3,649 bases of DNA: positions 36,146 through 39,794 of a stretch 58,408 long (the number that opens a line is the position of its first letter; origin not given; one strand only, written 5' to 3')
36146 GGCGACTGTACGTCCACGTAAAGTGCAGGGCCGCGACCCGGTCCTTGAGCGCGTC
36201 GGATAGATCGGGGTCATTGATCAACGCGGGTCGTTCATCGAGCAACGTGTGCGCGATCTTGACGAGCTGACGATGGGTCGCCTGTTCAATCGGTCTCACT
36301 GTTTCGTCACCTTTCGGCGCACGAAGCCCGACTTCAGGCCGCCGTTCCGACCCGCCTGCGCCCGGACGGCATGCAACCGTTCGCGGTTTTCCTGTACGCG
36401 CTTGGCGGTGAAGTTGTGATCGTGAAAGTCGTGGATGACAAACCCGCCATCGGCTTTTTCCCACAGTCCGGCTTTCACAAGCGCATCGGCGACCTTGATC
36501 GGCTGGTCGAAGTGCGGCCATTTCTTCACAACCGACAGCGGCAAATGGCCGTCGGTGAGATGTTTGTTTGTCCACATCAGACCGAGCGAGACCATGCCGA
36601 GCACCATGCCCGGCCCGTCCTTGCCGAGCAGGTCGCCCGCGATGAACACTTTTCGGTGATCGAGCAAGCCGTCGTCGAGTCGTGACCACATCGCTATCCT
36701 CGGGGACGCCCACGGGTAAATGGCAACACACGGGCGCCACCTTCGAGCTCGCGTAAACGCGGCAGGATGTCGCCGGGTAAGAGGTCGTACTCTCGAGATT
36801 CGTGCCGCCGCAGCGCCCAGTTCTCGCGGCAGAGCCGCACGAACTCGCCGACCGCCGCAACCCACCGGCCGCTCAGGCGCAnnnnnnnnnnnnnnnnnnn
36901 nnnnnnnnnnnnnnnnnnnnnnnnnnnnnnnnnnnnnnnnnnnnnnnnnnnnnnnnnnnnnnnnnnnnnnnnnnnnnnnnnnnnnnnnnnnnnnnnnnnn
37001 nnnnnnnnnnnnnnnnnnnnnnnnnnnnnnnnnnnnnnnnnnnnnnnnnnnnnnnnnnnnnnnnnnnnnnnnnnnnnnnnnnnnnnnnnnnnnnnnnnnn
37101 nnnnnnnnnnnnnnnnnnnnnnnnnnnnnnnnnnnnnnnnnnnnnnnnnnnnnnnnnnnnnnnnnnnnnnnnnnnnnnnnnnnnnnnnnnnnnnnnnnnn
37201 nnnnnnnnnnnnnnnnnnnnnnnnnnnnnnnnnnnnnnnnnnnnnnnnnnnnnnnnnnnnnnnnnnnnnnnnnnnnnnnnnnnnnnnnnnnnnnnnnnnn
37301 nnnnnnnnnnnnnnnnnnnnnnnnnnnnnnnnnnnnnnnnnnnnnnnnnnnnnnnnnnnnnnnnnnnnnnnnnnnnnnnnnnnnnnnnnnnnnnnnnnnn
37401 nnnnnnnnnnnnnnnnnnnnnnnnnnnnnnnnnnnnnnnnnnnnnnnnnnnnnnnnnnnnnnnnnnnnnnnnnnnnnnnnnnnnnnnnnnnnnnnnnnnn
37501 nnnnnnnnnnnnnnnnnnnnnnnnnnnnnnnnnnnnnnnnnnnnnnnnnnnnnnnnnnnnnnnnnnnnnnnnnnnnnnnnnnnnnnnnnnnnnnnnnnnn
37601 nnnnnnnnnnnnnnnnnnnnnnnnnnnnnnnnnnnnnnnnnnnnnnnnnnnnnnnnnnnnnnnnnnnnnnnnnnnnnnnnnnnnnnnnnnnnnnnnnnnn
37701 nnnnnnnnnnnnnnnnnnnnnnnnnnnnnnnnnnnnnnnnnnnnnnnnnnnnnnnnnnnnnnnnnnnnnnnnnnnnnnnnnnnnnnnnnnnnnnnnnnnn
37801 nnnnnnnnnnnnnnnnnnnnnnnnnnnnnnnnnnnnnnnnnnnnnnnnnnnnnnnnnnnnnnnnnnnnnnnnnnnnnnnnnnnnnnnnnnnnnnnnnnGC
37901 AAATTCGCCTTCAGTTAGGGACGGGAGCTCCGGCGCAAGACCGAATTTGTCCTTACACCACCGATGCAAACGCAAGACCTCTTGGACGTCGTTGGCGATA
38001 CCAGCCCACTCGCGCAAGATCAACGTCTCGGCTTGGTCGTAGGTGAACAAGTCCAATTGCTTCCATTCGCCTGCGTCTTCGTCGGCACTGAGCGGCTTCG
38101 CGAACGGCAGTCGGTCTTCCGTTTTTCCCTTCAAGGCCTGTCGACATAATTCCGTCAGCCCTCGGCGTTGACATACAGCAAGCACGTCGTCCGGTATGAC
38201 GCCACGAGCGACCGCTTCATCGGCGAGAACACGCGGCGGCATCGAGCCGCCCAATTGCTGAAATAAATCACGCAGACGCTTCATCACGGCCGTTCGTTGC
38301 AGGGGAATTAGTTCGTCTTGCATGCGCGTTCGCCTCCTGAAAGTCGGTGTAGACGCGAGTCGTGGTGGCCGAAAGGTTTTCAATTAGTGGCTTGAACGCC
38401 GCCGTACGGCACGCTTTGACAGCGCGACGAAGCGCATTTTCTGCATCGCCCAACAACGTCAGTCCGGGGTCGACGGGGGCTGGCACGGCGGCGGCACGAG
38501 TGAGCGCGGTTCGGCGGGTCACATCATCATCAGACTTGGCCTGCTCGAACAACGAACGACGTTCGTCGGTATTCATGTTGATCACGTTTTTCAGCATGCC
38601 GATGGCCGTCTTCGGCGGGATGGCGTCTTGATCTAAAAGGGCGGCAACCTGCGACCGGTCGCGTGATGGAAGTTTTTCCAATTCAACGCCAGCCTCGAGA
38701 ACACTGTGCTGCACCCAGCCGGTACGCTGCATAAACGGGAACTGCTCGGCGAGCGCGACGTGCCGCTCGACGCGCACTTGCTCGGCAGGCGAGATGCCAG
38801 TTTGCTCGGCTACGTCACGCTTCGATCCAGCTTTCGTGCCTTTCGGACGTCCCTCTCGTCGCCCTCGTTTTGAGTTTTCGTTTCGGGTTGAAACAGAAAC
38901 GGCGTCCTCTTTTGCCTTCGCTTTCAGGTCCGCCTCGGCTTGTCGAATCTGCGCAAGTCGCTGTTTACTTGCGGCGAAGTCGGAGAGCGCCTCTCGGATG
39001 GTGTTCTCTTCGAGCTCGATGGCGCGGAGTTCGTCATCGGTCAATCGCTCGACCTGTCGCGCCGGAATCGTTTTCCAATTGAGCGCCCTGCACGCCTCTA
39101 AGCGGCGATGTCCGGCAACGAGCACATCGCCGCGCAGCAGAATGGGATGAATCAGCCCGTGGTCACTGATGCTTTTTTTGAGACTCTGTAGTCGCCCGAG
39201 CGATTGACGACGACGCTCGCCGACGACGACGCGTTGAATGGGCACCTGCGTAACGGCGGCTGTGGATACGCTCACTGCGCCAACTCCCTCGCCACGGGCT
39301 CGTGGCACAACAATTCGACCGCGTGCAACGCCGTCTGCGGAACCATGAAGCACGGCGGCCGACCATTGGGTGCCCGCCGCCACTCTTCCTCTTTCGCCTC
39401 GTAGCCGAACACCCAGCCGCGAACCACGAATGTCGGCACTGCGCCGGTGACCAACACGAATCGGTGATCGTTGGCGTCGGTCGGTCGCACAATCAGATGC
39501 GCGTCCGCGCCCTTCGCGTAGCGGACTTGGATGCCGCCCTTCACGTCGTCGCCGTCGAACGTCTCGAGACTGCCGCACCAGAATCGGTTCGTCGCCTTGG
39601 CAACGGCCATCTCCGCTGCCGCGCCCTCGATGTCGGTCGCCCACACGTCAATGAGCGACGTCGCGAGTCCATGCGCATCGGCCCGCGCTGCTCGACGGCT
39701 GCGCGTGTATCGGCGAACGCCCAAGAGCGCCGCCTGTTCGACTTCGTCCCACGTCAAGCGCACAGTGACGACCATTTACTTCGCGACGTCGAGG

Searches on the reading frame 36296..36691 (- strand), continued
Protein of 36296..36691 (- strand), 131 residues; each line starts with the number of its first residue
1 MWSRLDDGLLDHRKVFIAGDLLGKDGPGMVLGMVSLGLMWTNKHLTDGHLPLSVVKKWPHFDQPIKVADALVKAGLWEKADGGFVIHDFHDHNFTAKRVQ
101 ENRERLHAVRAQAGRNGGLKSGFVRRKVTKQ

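Call 104: find_encoding_contigs(protein=P0007, flank=1500, max_places=1)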
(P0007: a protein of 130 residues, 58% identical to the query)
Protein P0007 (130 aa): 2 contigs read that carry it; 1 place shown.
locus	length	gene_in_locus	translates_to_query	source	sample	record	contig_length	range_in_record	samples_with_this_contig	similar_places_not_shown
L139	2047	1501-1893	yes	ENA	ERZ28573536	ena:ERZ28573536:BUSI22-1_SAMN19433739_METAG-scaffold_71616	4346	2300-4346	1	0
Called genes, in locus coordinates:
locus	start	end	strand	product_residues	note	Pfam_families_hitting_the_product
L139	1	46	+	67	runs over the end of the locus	-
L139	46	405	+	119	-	PF14216:DUF4326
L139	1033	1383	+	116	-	-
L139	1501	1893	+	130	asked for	-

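Call 105: find_encoding_contigs(protein=P0016, flank=1500, max_places=1)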
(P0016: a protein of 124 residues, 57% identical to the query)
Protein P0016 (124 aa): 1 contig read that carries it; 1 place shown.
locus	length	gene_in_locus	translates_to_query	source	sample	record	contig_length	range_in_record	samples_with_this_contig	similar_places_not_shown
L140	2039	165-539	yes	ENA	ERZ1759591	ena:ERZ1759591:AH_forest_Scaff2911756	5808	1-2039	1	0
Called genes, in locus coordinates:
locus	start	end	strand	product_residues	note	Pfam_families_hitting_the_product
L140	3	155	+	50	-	?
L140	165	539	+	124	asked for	-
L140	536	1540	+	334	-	PF05063:MT-A70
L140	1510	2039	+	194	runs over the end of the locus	-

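Call 106: find_encoding_contigs(protein=P0021, flank=1500, max_places=1)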
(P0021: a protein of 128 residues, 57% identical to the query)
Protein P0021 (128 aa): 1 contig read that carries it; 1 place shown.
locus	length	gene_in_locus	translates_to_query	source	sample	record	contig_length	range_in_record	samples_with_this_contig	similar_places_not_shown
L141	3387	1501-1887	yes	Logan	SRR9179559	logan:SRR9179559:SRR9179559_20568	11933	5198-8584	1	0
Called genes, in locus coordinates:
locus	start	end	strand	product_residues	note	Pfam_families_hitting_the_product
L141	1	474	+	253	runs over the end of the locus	PF20188:DUF6551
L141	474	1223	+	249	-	-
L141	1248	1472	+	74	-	PF00313:CSD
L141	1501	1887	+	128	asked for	-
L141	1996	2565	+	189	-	-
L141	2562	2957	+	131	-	-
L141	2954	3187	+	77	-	-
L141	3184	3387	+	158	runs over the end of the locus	PF05866:RusA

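Call 108: find_encoding_contigs(protein=P0016, flank=6000, max_places=1)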
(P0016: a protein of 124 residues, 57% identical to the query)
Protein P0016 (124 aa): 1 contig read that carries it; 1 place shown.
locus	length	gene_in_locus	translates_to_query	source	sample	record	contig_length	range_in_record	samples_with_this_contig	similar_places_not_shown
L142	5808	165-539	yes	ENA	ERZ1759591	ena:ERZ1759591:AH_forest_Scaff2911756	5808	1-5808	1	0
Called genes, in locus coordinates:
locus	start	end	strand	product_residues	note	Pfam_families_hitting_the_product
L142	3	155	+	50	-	?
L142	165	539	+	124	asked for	-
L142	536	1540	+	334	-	PF05063:MT-A70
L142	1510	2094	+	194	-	-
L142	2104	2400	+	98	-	-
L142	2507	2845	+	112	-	-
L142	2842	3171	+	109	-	-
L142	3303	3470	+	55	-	-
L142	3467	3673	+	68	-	-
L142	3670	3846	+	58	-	-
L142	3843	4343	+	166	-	PF05866:RusA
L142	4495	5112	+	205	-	-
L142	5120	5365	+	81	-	PF12728:HTH_17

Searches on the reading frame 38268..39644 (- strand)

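Call 30: search_protein_families(library=pfam, proteins=[window:38268-39644:-], max_evalue=0.1)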
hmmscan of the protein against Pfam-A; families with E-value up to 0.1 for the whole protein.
window:38268-39644:- (458 aa): 1 family
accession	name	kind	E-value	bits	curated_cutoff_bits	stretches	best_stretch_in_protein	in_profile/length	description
PF02195.25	ParB_N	-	3.1e-08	34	26.3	1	140-214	15-93/95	ParB N-terminal domain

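Call 31: search_protein_families(library=phrogs, proteins=[window:38268-39644:-], max_evalue=0.01)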
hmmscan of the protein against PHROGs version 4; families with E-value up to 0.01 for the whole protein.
window:38268-39644:- (458 aa): 15 families
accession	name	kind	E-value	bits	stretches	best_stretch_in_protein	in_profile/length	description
phrog_12047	-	DNA, RNA and nucleotide metabolism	3.4e-19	70.5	1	134-291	3-153/301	ParB-like partition nuclease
phrog_3264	-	DNA, RNA and nucleotide metabolism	1.3e-17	65.5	1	128-235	46-158/337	ParB-like partition protein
phrog_4715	-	DNA, RNA and nucleotide metabolism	4.9e-17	62.6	1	131-356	147-362/630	ParB-like partition protein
phrog_498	-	other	1.8e-12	47.6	1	145-244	51-154/633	DNA methyltransferase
phrog_15396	-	DNA, RNA and nucleotide metabolism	1.9e-11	45.3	1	142-324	17-195/258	ParB-like partition nuclease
phrog_620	-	DNA, RNA and nucleotide metabolism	1e-10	43.1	1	147-234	27-116/217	ParB-like partition protein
phrog_8071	-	DNA, RNA and nucleotide metabolism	2.2e-10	41.3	1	130-252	6-129/389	ParB-like partition protein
phrog_940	-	DNA, RNA and nucleotide metabolism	9e-10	39.3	1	145-313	22-187/388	nuclease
phrog_5475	-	unknown function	1.6e-09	38.1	1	145-254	19-124/458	-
phrog_6218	-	DNA, RNA and nucleotide metabolism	2.6e-09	37.7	1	146-223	21-105/506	ParB-like partition protein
phrog_3951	-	unknown function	1.1e-08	36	1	128-205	15-101/301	-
phrog_21315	-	unknown function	1.4e-07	31.9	1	150-283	30-150/415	-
phrog_723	-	DNA, RNA and nucleotide metabolism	1e-05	26.5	1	152-218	33-107/223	ParB-like partition protein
phrog_18056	-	DNA, RNA and nucleotide metabolism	3.4e-05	23.9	1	146-227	19-88/387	ParB-like partition nuclease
phrog_930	-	DNA, RNA and nucleotide metabolism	3.8e-05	24.7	1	151-241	29-120/223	ParB-like partition protein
